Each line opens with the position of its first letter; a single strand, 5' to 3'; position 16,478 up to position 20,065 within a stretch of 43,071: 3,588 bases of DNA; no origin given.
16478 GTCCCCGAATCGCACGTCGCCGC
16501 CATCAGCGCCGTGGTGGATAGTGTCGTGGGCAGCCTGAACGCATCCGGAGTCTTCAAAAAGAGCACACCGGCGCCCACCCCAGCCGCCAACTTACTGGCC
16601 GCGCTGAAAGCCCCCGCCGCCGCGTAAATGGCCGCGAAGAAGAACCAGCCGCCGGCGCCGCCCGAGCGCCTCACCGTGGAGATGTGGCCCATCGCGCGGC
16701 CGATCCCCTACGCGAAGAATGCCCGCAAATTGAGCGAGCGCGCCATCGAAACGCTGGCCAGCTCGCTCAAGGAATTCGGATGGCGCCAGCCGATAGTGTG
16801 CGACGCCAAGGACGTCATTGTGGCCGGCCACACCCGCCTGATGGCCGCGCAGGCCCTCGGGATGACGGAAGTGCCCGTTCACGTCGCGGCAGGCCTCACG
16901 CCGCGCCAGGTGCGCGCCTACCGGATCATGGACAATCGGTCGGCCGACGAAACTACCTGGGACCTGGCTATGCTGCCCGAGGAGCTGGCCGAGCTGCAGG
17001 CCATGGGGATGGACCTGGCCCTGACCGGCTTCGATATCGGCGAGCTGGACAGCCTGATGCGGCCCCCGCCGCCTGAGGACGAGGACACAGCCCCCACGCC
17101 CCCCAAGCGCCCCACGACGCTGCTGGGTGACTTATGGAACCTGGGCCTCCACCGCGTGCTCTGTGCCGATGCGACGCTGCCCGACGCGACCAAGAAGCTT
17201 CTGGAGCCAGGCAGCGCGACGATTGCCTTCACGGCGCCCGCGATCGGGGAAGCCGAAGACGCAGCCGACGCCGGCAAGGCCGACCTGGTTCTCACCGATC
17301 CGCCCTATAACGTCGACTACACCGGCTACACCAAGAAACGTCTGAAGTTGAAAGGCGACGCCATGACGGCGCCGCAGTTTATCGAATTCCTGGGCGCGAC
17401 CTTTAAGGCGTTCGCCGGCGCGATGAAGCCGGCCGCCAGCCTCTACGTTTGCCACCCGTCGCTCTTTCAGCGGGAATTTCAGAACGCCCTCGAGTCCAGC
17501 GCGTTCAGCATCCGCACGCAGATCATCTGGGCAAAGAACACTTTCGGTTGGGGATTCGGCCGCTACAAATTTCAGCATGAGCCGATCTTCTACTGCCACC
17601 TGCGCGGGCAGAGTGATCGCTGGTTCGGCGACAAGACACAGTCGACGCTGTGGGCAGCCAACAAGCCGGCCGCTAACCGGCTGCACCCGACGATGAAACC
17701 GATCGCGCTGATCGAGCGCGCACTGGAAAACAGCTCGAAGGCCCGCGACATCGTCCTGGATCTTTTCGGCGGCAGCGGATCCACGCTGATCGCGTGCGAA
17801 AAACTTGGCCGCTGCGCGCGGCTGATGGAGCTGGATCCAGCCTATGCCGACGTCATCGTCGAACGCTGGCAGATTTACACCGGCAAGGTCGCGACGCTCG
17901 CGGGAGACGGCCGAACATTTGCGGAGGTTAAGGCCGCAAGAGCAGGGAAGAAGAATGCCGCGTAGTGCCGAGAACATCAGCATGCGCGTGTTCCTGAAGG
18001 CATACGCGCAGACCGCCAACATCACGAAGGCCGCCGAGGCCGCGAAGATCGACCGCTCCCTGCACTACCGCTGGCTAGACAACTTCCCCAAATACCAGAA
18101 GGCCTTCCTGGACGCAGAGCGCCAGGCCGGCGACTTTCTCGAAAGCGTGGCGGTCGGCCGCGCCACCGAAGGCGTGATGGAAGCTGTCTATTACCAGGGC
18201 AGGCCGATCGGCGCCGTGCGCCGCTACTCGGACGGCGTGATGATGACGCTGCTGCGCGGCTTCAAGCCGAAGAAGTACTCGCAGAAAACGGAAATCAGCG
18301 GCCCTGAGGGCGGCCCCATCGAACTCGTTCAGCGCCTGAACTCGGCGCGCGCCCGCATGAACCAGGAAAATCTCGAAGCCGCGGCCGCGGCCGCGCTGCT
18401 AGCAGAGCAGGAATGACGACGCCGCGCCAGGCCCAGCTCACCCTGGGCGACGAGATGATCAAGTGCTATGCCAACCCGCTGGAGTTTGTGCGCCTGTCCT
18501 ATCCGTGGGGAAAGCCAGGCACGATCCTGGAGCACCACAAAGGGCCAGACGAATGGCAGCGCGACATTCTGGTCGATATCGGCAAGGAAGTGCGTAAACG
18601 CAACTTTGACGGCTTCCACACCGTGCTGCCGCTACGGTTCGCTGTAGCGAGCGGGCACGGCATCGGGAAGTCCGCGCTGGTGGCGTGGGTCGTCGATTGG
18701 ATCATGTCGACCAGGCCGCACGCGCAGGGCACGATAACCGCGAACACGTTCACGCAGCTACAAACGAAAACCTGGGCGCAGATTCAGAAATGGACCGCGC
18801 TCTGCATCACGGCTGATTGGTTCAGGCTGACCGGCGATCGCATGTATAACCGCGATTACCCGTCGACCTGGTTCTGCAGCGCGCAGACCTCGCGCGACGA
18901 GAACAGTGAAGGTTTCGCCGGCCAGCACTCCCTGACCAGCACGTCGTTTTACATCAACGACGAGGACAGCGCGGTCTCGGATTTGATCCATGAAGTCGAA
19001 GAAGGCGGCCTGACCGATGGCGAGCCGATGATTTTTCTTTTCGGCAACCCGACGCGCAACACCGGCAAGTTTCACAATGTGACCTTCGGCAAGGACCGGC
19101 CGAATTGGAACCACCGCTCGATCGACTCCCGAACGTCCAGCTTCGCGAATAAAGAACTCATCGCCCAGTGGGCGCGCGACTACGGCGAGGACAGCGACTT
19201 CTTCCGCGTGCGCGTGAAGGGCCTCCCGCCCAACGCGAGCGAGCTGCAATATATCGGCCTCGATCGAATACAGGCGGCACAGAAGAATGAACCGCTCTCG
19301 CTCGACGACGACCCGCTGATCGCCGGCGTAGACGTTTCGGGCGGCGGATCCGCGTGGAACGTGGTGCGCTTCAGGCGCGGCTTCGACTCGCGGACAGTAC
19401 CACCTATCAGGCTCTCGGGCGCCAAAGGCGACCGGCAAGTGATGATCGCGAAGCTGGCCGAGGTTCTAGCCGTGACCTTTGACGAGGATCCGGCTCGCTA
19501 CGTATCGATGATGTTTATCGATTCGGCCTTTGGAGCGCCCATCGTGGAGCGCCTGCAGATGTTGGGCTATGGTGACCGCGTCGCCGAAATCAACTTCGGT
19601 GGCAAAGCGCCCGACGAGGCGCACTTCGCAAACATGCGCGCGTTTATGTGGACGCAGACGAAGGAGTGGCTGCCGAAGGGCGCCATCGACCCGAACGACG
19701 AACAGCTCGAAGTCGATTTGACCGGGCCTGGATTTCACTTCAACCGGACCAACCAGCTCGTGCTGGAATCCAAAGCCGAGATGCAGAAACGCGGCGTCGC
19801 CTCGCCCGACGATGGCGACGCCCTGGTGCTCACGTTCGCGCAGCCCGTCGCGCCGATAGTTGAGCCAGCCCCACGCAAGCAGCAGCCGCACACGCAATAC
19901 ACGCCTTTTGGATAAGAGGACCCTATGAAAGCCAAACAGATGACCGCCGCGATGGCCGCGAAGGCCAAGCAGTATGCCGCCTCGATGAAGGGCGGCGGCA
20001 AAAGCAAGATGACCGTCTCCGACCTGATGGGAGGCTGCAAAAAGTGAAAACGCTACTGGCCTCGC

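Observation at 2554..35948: Strand-specific motif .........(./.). recurs six times, mostly 15-25 nt upstream of start codons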

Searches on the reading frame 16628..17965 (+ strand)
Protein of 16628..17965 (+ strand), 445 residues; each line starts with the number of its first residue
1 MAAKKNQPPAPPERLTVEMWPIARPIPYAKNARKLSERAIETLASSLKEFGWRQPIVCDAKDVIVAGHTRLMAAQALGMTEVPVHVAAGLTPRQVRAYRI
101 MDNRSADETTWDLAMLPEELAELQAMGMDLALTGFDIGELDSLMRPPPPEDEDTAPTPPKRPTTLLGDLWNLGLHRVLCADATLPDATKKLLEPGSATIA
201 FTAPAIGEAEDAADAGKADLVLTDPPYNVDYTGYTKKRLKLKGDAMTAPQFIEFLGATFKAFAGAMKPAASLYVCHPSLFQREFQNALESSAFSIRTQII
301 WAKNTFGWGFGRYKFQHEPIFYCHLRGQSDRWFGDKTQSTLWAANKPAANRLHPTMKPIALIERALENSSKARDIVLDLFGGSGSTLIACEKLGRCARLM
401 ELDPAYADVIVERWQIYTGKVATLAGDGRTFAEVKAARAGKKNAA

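Call 7: search_protein_families(library=pfam, max_evalue=0.01, proteins=[window:16628-17965:+])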
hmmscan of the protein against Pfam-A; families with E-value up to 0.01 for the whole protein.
window:16628-17965:+ (445 aa): 3 families
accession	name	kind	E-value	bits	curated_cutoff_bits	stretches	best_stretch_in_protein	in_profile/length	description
PF01555.25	N6_N4_Mtase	-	2.8e-24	86.7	26.7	1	219-411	2-220/221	DNA methylase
PF02195.25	ParB_N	-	1.4e-05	25.5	26.3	1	33-87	20-78/95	ParB N-terminal domain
PF03602.21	Cons_hypoth95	-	0.0027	17.9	24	0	373-418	42-88/182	Conserved hypothetical protein 95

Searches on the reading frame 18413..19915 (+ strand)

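Call 7: search_protein_families(library=pfam, max_evalue=0.01, proteins=[window:18413-19915:+])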
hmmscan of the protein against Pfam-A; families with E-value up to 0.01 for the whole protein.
window:18413-19915:+ (500 aa): 0 families

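Call 24: search_protein_families(library=phrogs, max_evalue=0.001, proteins=[window:18413-19915:+])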
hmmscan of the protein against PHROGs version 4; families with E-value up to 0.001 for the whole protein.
window:18413-19915:+ (500 aa): 3 families
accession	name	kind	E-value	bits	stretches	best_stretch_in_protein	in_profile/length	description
phrog_5902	-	unknown function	2.9e-52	179.1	1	29-308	19-291/359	-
phrog_2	-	head and packaging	1.2e-25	91.4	1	39-485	261-600/807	terminase large subunit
phrog_20197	-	unknown function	0.0001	23.3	1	76-147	52-128/158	-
